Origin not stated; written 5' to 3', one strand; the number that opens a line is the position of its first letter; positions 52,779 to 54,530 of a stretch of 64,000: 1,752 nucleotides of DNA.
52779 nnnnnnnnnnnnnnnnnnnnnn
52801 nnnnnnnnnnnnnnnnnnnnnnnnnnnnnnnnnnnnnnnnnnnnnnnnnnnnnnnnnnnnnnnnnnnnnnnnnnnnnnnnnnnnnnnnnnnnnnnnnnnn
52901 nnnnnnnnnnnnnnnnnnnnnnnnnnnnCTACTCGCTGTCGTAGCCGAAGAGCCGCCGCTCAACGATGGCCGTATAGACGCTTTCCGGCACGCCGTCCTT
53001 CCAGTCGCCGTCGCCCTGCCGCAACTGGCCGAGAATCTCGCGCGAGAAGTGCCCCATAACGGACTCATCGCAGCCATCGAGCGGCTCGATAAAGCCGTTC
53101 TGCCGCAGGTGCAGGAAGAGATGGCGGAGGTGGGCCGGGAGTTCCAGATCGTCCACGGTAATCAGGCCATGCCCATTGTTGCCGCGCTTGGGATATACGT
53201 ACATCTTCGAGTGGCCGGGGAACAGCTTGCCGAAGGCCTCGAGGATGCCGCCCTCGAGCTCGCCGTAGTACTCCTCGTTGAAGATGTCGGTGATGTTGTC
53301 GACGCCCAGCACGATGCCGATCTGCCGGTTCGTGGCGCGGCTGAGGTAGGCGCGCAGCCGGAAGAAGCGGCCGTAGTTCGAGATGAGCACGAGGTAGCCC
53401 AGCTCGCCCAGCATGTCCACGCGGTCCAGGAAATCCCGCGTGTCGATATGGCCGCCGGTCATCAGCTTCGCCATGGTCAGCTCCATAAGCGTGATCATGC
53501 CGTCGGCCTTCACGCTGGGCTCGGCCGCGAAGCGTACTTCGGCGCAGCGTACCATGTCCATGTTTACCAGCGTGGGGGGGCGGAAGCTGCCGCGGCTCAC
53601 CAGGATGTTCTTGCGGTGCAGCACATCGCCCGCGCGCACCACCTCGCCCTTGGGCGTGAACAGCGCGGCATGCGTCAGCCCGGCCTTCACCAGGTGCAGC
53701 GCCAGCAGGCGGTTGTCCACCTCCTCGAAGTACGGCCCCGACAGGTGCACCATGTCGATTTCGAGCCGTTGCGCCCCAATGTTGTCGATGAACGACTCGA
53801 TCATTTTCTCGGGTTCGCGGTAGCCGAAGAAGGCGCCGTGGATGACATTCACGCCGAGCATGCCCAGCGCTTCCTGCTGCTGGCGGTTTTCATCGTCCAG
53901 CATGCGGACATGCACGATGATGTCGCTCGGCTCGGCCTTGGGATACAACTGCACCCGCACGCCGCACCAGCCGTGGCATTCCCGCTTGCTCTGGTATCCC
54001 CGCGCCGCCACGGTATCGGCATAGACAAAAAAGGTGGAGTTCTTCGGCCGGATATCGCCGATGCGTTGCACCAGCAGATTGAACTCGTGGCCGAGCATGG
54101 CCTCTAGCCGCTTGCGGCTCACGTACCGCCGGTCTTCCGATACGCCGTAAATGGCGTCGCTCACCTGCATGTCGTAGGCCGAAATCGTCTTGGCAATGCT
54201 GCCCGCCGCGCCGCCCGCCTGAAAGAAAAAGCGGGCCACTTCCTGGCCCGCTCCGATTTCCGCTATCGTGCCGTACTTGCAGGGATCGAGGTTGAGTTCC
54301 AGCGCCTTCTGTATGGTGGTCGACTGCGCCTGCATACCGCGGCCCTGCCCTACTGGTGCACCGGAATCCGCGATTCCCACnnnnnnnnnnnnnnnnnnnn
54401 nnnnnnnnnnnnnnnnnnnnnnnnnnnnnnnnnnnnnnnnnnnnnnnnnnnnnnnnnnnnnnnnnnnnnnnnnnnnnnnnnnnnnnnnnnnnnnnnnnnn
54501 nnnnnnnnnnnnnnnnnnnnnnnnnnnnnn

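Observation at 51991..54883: Three-gene minus-strand operon: P-loop kinase, unknown 468-aa protein, ATP-grasp ligase; a candidate small-molecule or peptide modification pathway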

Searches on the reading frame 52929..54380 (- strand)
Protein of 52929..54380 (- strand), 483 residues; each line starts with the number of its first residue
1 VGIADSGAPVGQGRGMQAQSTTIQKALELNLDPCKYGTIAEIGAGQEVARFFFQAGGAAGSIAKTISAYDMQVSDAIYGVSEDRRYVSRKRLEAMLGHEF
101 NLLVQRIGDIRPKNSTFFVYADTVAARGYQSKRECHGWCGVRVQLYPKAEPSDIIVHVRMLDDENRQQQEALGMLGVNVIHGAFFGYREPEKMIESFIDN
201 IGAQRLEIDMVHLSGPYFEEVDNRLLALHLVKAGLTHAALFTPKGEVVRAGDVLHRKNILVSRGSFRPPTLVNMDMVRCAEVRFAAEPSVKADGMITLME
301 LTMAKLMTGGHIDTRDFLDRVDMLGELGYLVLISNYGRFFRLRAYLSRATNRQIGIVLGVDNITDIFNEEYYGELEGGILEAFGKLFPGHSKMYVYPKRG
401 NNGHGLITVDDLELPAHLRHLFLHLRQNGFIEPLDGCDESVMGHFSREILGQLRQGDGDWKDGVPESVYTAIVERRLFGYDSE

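Call 3: search_protein_families(library=pfam, proteins=[window:52929-54380:-], max_evalue=0.1)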
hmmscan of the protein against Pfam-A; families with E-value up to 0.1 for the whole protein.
window:52929-54380:- (483 aa): 0 families

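Call 4: search_protein_families(library=ncbifam, proteins=[window:52929-54380:-], max_evalue=0.1)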
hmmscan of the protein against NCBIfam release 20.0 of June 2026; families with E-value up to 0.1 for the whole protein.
window:52929-54380:- (483 aa): 0 families

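Call 5: find_homologous_proteins(query=window:52929-54335:-)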
Query window:52929-54335:- (468 aa): 8000 proteins with E <= 0.001 among 8000 candidates; the best 120 are listed.
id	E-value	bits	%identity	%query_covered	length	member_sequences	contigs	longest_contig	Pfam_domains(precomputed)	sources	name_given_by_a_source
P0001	0.0e+0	1068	100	100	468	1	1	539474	-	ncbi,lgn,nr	ncbi:MAG: TonB-dependent receptor [Candidatus Hydrogenedens sp.]|nr:TonB-dependent receptor [Candida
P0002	2.1e-280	948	88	100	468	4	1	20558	-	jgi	-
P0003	5.3e-243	825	77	100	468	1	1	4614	-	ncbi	-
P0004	1.6e-213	728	69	100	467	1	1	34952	-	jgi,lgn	jgi:hypothetical protein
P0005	3.4e-211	720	69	100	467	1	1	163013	-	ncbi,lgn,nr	ncbi:MAG: TonB-dependent receptor [Candidatus Hydrogenedentes bacterium]|nr:TonB-dependent receptor 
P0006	2.1e-210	718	68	100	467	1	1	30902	-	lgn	-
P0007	5.4e-210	716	68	100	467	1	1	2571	-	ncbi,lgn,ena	-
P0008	4.6e-209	713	68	100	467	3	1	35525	-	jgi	jgi:hypothetical protein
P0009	5.0e-209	713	68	100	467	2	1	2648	-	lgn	-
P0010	3.1e-207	707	67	100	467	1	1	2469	-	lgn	-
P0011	8.2e-207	706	67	100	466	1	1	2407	-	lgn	-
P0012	9.1e-207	706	67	100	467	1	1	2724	-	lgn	-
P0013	2.6e-206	704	67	100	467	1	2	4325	-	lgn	-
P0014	2.9e-206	704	68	100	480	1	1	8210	-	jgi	-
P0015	6.1e-204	696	67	100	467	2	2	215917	-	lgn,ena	-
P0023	1.1e-188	646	61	99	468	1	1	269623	-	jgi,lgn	jgi:hypothetical protein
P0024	1.3e-186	639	63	99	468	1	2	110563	-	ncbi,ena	-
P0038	3.4e-181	621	59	100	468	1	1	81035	-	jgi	jgi:hypothetical protein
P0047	2.1e-173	596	57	100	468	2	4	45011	-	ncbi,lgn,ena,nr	ncbi:MAG: TonB-dependent receptor [Lentisphaeraceae bacterium]|nr:TonB-dependent receptor [Lentispha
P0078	3.5e-164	565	54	99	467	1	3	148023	-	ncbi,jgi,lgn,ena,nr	ncbi:MAG: nicotinate-nucleotide adenylyltransferase [Methylophaga sp.]|nr:MAG: nicotinate-nucleotide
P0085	7.7e-164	564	56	99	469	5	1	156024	-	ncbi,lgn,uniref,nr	ncbi:TonB-dependent receptor [Rhodocyclus purpureus]|uniref:TonB-dependent receptor n=1 Tax=Rhodocyc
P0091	1.2e-163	563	55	98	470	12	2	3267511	-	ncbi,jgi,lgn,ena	jgi:hypothetical protein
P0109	1.1e-162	560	54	98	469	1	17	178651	-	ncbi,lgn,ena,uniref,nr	ncbi:nicotinate-nucleotide adenylyltransferase [Pseudothauera lacus]|uniref:Nicotinate-nucleotide ad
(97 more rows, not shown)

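Call 6: search_solved_structures(query=window:52929-54335:-, max_evalue=10)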
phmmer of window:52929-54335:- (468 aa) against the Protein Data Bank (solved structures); distinct sequences matched with E-value up to 10: 1.
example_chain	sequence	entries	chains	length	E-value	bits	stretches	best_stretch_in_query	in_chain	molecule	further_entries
9qus_A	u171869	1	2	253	1.4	10.9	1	336-383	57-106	Triosephosphate isomerase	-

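Call 8: search_protein_families(library=padloc, proteins=[window:52929-54380:-], max_evalue=0.1)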
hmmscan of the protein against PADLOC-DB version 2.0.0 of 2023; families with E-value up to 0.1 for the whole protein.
window:52929-54380:- (483 aa): 0 families

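Call 10: find_related_loci(query=A1, collection=genome_contigs, flank=8000)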
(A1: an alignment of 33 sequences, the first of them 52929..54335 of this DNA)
Query A1 (468 aa) in genome_contigs; peptide patterns used: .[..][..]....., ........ (x = any residue, [..] = any of these).
600 stretches matched a pattern (row limit reached: there are more); 583 encode a relative of the query (tblastn E <= 1e-3); the best 80 are kept; 80 distinct loci.
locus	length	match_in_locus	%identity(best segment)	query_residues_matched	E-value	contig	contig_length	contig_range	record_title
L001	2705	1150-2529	55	6-465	0e+0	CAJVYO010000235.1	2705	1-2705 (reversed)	MAG TPA_asm: uncultured Methylococcaceae bacterium isolate SRR5469033_bin.84_MetaBAT_v2.12.1_MAG genome assembly, contig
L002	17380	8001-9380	54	6-465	4e-172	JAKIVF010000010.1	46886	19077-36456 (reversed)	MAG: Methylococcaceae bacterium isolate D100SM.bin.9 NODE_343_length_46886_cov_4.288608, whole genome shotgun sequence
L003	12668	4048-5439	54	2-465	5e-171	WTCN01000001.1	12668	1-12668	MAG: Methyloprofundus sp. isolate GLR997 c_000000248593, whole genome shotgun sequence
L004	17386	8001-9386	53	7-468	3e-170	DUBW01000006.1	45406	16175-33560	MAG TPA_asm: Methyloprofundus sp. isolate UWMA-0312 NODE_1162_length_45406_cov_1.115214, whole genome shotgun sequence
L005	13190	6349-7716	55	7-464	1e-169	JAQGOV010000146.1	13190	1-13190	MAG: Verrucomicrobiales bacterium isolate RYN_622 scaffold_5935303, whole genome shotgun sequence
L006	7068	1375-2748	55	9-468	2e-169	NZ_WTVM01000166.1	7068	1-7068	Azoarcus taiwanensis strain NSC3 NODE_166_length_7068_cov_3.4776, whole genome shotgun sequence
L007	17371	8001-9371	54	6-464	8e-165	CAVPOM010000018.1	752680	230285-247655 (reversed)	MAG: uncultured Verrucomicrobiae bacterium isolate MFD00008.bin.2.151 genome assembly, contig: contig_56478, whole genom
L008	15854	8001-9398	54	3-468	1e-164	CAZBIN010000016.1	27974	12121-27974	MAG TPA_asm: uncultured Orrella sp. isolate SRP192927_co3_262 genome assembly, contig: NODE_3315_length_27974_cov_4.2781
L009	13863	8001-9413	52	1-468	2e-164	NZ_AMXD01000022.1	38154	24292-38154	Thauera aminoaromatica S2 Cont22, whole genome shotgun sequence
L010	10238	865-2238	55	7-465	2e-163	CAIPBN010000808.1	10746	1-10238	MAG: uncultured Verrucomicrobia bacterium isolate Erken-D9_bin-0968 genome assembly, contig: bin-0968:808/949, whole gen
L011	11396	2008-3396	52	1-465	4e-163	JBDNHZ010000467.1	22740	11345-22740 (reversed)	MAG: Verrucomicrobiota bacterium isolate concoct.48.WLB k141_1550067, whole genome shotgun sequence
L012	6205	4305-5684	53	7-468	8e-164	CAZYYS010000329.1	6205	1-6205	MAG TPA_asm: uncultured Verrucomicrobiota bacterium isolate SRP237561_co1_386 genome assembly, contig: NODE_26818_length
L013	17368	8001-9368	52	7-464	1e-162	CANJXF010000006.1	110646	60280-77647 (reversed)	MAG: Verrucomicrobiales bacterium isolate RH-23may17-789 genome assembly, contig: RH-23may17-C1191, whole genome shotgun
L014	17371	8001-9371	53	7-465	7e-161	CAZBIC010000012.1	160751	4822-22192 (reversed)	MAG TPA_asm: uncultured Bifidobacterium sp. isolate SRP302895_co1_406 genome assembly, contig: NODE_193_length_160751_co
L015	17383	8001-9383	53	2-465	4e-160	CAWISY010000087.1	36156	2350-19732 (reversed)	MAG: Bryobacterales bacterium isolate MFD03044.bin.2.26 genome assembly, contig: contig_54189, whole genome shotgun sequ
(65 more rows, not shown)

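Call 11: search_solved_structures(query=A1, max_evalue=10)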
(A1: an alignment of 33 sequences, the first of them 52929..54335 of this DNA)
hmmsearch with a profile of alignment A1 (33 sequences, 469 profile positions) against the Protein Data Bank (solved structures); distinct sequences matched with E-value up to 10: 8.
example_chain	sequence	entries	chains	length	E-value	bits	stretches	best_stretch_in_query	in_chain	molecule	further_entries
3bjo_A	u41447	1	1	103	0.052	15.3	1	395-464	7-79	Uncharacterized ATP-binding protein MJ1010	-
3f3m_A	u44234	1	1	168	0.24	13.1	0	243-274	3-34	Phosphopantetheine adenylyltransferase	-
4nah_A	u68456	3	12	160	0.42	12.3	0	243-274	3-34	Phosphopantetheine adenylyltransferase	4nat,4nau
5jbn_A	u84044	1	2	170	0.64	11.7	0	392-461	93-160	Phosphopantetheine adenylyltransferase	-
6b7a_A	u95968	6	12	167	0.65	11.6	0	392-461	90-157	Phosphopantetheine adenylyltransferase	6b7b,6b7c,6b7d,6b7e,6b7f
6cck_A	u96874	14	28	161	0.84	11.3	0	392-461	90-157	Phosphopantetheine adenylyltransferase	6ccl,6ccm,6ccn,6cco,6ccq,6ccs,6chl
1b6t_A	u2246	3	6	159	0.94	11.1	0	392-461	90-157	PROTEIN (PHOSPHOPANTETHEINE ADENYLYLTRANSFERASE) | PHOSPHOPANTETHEINE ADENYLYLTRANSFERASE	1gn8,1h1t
1qjc_A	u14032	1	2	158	1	11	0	392-461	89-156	PHOSPHOPANTETHEINE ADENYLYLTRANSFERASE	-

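Call 16: find_encoding_contigs(protein=P0005, flank=6000, max_places=3)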
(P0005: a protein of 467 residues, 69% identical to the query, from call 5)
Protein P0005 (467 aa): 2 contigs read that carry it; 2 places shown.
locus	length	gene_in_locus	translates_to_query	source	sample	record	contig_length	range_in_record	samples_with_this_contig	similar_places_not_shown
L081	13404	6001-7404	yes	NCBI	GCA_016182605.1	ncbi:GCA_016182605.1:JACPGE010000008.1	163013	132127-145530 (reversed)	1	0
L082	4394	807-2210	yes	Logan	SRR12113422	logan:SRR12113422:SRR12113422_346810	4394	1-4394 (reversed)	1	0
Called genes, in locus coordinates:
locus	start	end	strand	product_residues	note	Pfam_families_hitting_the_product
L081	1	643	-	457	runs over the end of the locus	PF01408:GFO_IDH_MocA, PF19051:GFO_IDH_MocA_C2, PF22725:GFO_IDH_MocA_C3 (faint)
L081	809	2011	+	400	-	PF02771:Acyl-CoA_dh_N, PF02770:Acyl-CoA_dh_M, PF00441:Acyl-CoA_dh_1, PF08028:Acyl-CoA_dh_2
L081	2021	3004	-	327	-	PF09924:LPG_synthase_C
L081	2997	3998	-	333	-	PF00149:Metallophos, PF12850:Metallophos_2 (weak)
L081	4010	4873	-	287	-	PF01261:AP_endonuc_2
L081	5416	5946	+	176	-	PF13238:AAA_18 (weak), PF13671:AAA_33 (weak)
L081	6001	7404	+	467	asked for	-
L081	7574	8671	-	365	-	PF01676:Metalloenzyme (weak)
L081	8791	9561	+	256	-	PF01966:HD (weak)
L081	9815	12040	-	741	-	PF00384:Molybdopterin, PF01568:Molydop_binding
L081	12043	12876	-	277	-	PF02634:FdhD-NarQ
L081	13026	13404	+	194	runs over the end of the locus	PF27226:AF_1845 (weak)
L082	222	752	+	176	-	PF13238:AAA_18 (weak), PF13671:AAA_33 (weak)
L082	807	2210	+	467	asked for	-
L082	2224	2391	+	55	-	-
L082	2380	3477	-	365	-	PF01676:Metalloenzyme (weak)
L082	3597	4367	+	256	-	PF01966:HD (weak)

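Call 17: find_encoding_contigs(protein=P0002, flank=6000, max_places=3)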
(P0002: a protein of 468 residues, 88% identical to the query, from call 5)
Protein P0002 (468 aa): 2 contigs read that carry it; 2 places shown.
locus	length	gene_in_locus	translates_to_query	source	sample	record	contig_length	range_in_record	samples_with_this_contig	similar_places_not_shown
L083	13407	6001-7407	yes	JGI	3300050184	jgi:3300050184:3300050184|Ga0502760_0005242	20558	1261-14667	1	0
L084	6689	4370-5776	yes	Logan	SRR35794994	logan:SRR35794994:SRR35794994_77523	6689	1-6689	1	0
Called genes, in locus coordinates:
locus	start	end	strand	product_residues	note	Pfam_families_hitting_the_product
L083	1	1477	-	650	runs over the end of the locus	PF12838:Fer4_7 (faint), PF13237:Fer4_10, PF13183:Fer4_8, PF13187:Fer4_9, PF13534:Fer4_17 (weak), PF02754:CCG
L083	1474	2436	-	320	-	PF01012:ETF, PF00766:ETF_alpha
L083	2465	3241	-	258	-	PF01012:ETF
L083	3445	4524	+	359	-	-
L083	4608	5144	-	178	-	PF01584:CheW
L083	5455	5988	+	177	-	PF13671:AAA_33 (weak)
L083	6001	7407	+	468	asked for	-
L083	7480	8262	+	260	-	-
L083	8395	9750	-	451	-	PF01883:FeS_assembly_P, PF09140:MipZ, PF10609:ParA, PF13614:AAA_31, PF01656:CbiA, PF06155:GBBH-like_N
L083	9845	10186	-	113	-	-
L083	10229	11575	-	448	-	PF00245:Alk_phosphatase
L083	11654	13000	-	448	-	PF07287:AtuA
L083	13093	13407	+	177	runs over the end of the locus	PF03061:4HBT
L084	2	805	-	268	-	?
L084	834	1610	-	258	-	PF01012:ETF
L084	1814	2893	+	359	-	-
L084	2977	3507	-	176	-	PF01584:CheW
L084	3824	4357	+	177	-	PF13671:AAA_33 (weak)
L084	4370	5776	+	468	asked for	-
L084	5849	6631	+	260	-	-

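Call 20: predict_structure(alignment_id=A1)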
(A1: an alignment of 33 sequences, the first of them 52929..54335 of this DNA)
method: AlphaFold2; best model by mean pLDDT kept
length: 468 residues; sequences in the alignment: 33
mean_pLDDT: 83.7   pTM: 0.86
mean pLDDT of the five models: 83.7, 83.1, 83.1, 82.8, 80.5
residues with pLDDT >= 90: 193; 70-90: 209; 50-70: 48; < 50: 18
segments of 3 or more residues with pLDDT < 50: 19-24, 26-30, 43-47
pLDDT, mean of each block of 10 residues (from residue 1): 64 58 47 61 50 67 75 84 85 75 78 65 86 88 88 85 85 86 89 92 90 92 95 91 93 94 96 84 91 71 95 96 90 92 89 78 87 91 82 88 90 94 89 92 93 95 92
secondary structure, 60 per line:
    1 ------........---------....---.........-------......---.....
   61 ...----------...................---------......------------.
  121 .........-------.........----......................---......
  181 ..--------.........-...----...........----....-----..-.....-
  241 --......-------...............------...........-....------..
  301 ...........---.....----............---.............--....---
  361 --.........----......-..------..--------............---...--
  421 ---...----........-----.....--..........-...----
elements in order: H7-14 E24-27 H31-39 E47-52 H56-63 H74-92 E102-107 E120-129 E137-145 H150-171 H175-182 E191-199 H208-218 E223-226 H235-239 E243-248 H256-270 E280-287 H289-292 H299-311 E315-319 H324-335 E339-344 H345-351 H354-357 H363-371 E376-381 H401-412 E416-418 H431-438 H444-448 H451-460

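Call 36: fold_search(model_id=the predicted structure, library=pdb)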
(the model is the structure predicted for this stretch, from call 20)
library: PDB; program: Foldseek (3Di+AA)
matches with E <= 10: 795; with E <= 0.001: 60
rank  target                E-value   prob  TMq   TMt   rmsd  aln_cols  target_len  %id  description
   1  9iw1_A                3.5e-07  1.00  0.32  0.56   5.7       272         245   14  wild type NMN/NaMN adenylyltransferase from Chaetomium thermophilum (released 2025-06-25)
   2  8aih                  9.2e-07  1.00  0.31  0.71   4.4       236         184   14  Crystal Structure of Enterococcus faecium Nicotinate Nucleotide Adenylyltransferase at 1.9 Angstroms Resolution (released 2023-08-16)
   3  3dv2_B                2.6e-06  1.00  0.30  0.66   4.6       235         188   13  Crystal Structure of nicotinic acid mononucleotide adenylyltransferase from Bacillus anthracis (released 2008-11-04)
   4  9fyb_A                4.1e-06  1.00  0.30  0.69   4.8       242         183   13  Structural Insights into the NMN Complex of Nicotinate Nucleotide Adenylyltransferase from Enterococcus faecium via Co (released 2024-07-17)
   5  9fyb_B                4.8e-06  1.00  0.30  0.69   4.6       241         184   14  Structural Insights into the NMN Complex of Nicotinate Nucleotide Adenylyltransferase from Enterococcus faecium via Co (released 2024-07-17)
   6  1kku                  5.7e-06  1.00  0.33  0.64   5.2       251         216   12  Crystal structure of nuclear human nicotinamide mononucleotide adenylyltransferase (released 2002-06-10)
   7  3dv2_A                6.4e-06  1.00  0.29  0.63   4.9       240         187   12  Crystal Structure of nicotinic acid mononucleotide adenylyltransferase from Bacillus anthracis (released 2008-11-04)
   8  5deo_A                7.2e-06  1.00  0.31  0.68   4.5       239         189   14  Mycobacterium abscessus NadD in complex with nicotinic acid adenine dinucleotide (released 2016-08-24)
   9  5lm3                  1.1e-05  1.00  0.30  0.62   5.0       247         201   12  Plasmodium falciparum nicotinic acid mononucleotide adenylyltransferase complexed with APC (released 2016-11-30)
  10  8aii                  1.2e-05  1.00  0.29  0.68   4.6       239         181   14  High Resolution Crystal Structure of Enterococcus faecium Nicotinate Nucleotide Adenylyltransferase Complexed with Adeni (released 2023-08-16)
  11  1kaq_A                1.3e-05  1.00  0.30  0.65   4.7       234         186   12  Structure of Bacillus subtilis Nicotinic Acid Mononucleotide Adenylyl Transferase (released 2002-07-12)
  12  2qtm_A                1.6e-05  1.00  0.30  0.67   4.7       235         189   11  Crystal Structure of Nicotinate Mononucleotide Adenylyltransferase (released 2008-07-15)
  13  3mla_A                1.9e-05  1.00  0.30  0.64   5.1       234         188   13  BaNadD in complex with inhibitor 1_02 (released 2010-07-28)
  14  3mmx_C                2.0e-05  1.00  0.29  0.66   4.9       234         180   13  Bacillus anthracis NadD (baNadD) in complex with compound 1_02_3 (released 2010-07-28)
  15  3e27_D                2.1e-05  1.00  0.30  0.67   4.8       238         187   14  Nicotinic acid mononucleotide (NaMN) adenylyltransferase from Bacillus anthracis: product complex (released 2008-09-09)
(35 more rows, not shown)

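Call 37: search_protein_families(library=pfam, alignment_id=A1, max_evalue=10)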
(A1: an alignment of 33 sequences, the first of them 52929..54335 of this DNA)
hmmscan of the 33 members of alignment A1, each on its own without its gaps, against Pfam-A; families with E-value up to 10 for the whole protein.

A. member 1, window:52929-54335:- (468 aa): 0 families

B. families by the number of members that match (of 33 scanned): 5 families
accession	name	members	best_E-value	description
PF04545.22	Sigma70_r4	2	0.12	Sigma-70, region 4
PF10584.14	Proteasome_A_N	1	0.039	Proteasome subunit A N-terminal signature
PF17222.9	Peptidase_C107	1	0.093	Viral cysteine endopeptidase C107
PF23806.1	Phage_TTP_14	1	0.1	Phage tail tube protein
PF06862.17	Utp25_C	1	0.12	Utp25, C-terminal domain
